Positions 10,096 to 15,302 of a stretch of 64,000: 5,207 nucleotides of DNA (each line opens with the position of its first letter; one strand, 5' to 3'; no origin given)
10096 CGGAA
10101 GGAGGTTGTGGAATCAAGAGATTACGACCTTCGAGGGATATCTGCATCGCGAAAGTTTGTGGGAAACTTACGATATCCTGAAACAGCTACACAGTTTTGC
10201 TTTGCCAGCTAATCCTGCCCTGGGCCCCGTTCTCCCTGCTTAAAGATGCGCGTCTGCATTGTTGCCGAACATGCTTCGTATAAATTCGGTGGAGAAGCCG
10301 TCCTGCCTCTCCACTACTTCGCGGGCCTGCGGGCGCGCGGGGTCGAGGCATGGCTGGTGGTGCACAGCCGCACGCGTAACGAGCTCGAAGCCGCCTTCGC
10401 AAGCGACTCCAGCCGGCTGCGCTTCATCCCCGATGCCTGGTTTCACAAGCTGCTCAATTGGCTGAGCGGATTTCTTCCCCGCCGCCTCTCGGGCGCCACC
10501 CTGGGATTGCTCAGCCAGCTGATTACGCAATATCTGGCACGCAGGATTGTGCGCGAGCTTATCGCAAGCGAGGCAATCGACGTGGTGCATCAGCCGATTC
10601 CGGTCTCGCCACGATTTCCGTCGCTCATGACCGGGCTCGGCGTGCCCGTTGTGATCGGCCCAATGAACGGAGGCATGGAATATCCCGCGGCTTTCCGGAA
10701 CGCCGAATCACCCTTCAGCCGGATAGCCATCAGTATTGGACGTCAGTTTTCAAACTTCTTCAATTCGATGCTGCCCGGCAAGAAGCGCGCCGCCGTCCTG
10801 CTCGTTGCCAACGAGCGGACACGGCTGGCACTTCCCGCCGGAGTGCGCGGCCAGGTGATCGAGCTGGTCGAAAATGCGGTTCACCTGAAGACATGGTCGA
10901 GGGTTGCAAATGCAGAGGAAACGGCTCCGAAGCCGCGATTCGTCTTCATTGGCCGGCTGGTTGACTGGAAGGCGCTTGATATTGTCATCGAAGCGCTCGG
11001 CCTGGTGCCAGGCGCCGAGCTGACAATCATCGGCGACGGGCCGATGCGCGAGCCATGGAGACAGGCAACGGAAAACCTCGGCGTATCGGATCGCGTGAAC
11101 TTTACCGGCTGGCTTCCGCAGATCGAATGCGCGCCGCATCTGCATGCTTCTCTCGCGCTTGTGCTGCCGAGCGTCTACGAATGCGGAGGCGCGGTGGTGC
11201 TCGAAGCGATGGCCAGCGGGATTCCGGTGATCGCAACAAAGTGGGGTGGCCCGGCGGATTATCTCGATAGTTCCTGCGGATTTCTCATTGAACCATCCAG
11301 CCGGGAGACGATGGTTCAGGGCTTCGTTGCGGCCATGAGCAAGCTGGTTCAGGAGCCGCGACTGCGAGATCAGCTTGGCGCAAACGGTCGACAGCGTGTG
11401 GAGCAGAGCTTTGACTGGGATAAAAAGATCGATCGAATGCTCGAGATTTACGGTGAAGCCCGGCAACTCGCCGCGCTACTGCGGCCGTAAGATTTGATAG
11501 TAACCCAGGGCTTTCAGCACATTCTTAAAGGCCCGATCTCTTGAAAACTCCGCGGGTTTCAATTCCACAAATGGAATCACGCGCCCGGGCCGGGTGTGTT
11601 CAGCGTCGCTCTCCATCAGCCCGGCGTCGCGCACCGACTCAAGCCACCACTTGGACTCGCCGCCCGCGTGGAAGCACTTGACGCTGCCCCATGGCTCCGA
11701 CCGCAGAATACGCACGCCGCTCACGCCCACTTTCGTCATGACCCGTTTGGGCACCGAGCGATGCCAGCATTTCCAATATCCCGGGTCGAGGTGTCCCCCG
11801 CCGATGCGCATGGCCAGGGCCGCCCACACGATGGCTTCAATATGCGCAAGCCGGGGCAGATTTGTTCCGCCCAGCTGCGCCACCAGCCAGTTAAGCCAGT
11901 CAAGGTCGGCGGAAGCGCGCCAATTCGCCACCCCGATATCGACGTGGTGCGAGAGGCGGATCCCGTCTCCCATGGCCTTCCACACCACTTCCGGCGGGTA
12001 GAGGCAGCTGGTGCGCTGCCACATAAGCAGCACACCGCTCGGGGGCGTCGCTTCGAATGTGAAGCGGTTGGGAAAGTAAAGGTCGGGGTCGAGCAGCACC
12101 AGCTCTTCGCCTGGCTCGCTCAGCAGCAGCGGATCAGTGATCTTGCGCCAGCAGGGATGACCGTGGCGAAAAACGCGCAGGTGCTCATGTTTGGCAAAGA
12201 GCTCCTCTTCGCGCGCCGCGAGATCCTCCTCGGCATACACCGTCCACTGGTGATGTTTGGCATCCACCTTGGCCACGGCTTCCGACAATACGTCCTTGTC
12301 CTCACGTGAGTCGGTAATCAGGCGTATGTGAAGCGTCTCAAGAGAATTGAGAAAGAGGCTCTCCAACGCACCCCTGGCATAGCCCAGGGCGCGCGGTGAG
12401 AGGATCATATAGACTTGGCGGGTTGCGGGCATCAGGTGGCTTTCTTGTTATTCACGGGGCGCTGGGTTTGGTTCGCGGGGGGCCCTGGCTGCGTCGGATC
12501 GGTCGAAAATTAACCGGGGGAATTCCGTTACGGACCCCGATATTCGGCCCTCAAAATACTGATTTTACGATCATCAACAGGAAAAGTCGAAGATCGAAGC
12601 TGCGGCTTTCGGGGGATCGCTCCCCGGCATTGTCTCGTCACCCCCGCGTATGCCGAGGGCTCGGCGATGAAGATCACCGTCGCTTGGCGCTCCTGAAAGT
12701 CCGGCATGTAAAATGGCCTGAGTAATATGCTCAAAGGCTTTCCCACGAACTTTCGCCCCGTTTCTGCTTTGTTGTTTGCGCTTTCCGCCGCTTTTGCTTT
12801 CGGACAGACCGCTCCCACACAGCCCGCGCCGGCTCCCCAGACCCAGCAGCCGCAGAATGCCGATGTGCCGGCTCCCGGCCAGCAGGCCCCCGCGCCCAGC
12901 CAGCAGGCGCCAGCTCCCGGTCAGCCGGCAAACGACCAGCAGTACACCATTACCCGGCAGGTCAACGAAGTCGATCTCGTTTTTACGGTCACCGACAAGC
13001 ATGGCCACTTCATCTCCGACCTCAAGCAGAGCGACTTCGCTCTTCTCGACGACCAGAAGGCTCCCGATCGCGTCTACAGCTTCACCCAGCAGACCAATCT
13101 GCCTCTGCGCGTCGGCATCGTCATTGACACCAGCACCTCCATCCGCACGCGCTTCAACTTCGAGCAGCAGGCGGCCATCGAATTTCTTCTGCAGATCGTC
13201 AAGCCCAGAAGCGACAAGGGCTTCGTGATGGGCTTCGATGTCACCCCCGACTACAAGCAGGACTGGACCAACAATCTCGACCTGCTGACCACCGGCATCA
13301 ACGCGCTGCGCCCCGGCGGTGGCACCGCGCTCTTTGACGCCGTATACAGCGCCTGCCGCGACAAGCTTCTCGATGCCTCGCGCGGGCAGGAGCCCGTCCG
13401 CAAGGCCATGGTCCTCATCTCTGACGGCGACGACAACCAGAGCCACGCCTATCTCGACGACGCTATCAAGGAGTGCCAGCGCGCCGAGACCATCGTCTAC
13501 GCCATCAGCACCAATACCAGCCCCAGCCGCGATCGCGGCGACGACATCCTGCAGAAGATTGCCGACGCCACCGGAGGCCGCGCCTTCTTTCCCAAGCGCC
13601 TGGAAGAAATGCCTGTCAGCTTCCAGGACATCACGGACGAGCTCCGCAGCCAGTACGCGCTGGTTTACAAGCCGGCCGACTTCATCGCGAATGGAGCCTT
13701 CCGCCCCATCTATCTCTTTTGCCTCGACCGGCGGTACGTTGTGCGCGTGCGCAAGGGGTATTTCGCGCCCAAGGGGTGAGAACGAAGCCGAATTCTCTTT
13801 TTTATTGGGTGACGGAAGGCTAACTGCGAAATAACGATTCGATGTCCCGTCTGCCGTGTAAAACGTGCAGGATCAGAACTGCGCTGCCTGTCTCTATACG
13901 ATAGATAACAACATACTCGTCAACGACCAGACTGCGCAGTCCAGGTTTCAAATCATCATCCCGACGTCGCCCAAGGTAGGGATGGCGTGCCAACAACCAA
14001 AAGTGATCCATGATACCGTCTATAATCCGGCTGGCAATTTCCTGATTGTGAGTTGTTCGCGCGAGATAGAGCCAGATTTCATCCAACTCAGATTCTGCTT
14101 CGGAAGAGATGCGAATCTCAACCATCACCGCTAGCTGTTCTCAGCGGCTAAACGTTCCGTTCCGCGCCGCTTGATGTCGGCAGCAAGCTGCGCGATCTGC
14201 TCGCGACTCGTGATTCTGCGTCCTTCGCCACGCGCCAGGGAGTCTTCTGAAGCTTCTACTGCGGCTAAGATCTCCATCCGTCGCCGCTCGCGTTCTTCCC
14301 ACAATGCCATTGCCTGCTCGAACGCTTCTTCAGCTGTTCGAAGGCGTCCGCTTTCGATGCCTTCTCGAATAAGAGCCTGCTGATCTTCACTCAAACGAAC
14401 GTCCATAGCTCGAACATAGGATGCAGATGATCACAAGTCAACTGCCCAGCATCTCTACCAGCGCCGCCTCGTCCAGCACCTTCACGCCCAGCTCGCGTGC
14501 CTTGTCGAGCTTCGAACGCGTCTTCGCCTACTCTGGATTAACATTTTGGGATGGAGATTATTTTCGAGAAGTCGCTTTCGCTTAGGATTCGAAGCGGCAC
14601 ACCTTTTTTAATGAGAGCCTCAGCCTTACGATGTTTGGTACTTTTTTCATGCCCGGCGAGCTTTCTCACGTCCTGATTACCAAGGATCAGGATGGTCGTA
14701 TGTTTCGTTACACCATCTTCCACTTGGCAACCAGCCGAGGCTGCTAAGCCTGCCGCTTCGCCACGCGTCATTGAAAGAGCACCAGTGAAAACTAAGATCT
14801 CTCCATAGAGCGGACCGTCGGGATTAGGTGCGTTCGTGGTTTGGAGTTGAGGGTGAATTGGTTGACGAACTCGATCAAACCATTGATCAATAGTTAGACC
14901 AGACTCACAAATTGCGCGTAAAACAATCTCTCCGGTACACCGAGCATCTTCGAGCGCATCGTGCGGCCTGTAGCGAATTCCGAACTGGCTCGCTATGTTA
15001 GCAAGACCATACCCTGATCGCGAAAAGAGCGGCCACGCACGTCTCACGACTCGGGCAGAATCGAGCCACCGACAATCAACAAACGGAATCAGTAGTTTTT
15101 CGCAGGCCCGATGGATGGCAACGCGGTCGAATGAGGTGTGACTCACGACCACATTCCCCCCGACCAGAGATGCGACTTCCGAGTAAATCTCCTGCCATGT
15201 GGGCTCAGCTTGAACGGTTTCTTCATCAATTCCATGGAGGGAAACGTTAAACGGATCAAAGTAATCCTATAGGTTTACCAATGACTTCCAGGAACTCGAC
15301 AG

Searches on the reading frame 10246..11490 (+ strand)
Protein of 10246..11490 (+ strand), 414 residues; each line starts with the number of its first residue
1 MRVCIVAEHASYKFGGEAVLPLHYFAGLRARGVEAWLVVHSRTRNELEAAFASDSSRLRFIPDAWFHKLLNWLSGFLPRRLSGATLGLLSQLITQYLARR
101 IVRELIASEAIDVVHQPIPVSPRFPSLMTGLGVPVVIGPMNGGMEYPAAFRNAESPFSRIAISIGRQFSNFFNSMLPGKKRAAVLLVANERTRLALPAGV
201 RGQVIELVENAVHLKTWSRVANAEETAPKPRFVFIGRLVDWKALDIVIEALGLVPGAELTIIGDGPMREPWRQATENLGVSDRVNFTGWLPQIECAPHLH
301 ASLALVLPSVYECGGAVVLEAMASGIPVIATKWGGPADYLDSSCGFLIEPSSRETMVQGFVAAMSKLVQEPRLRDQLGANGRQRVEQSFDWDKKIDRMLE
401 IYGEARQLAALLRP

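Call 56: search_protein_families(library=pfam, proteins=[window:10246-11490:+], max_evalue=0.001)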
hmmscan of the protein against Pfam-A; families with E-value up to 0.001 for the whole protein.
window:10246-11490:+ (414 aa): 4 families
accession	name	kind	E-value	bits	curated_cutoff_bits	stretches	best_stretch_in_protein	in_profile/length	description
PF00534.26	Glycos_transf_1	-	4.9e-30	104.8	26.4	1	228-384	14-172/172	Glycosyl transferases group 1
PF13692.12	Glyco_trans_1_4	-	4.6e-27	95.5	27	1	230-362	2-138/142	Glycosyl transferases group 1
PF13524.12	Glyco_trans_1_2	-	3.3e-09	37.3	25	1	248-399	6-143/144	Glycosyl transferase-like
PF20706.3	GT4-conflict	-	8.9e-07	28.6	26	1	224-413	189-369/385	Family 4 Glycosyltransferase in conflict systems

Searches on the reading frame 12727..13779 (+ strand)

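Call 56: search_protein_families(library=pfam, proteins=[window:12727-13779:+], max_evalue=0.001)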
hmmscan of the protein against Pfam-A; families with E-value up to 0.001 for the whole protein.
window:12727-13779:+ (350 aa): 3 families
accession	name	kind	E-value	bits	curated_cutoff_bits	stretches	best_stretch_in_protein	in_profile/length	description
PF00092.34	VWA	-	2.7e-10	41.2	23.8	1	131-294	4-167/174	von Willebrand factor type A domain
PF13519.12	VWA_2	-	4.1e-07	31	27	1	131-234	3-106/107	von Willebrand factor type A domain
PF13768.12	VWA_3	-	4.3e-05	24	27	1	129-286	3-153/155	von Willebrand factor type A domain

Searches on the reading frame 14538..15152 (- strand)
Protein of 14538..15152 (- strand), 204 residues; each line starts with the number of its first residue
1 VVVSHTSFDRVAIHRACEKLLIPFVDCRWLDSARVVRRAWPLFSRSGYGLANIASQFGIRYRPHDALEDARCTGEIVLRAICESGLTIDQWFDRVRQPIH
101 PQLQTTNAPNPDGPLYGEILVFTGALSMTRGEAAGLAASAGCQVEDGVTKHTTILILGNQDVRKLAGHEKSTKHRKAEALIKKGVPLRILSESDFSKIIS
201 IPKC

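Call 57: search_protein_families(library=pfam, proteins=[window:14538-15152:-], max_evalue=0.001)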
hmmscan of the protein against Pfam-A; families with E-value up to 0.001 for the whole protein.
window:14538-15152:- (204 aa): 1 family
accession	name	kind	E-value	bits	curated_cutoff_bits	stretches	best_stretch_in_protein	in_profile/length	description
PF00533.33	BRCT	-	0.00056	20.5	21.3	1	112-180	3-64/78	BRCA1 C Terminus (BRCT) domain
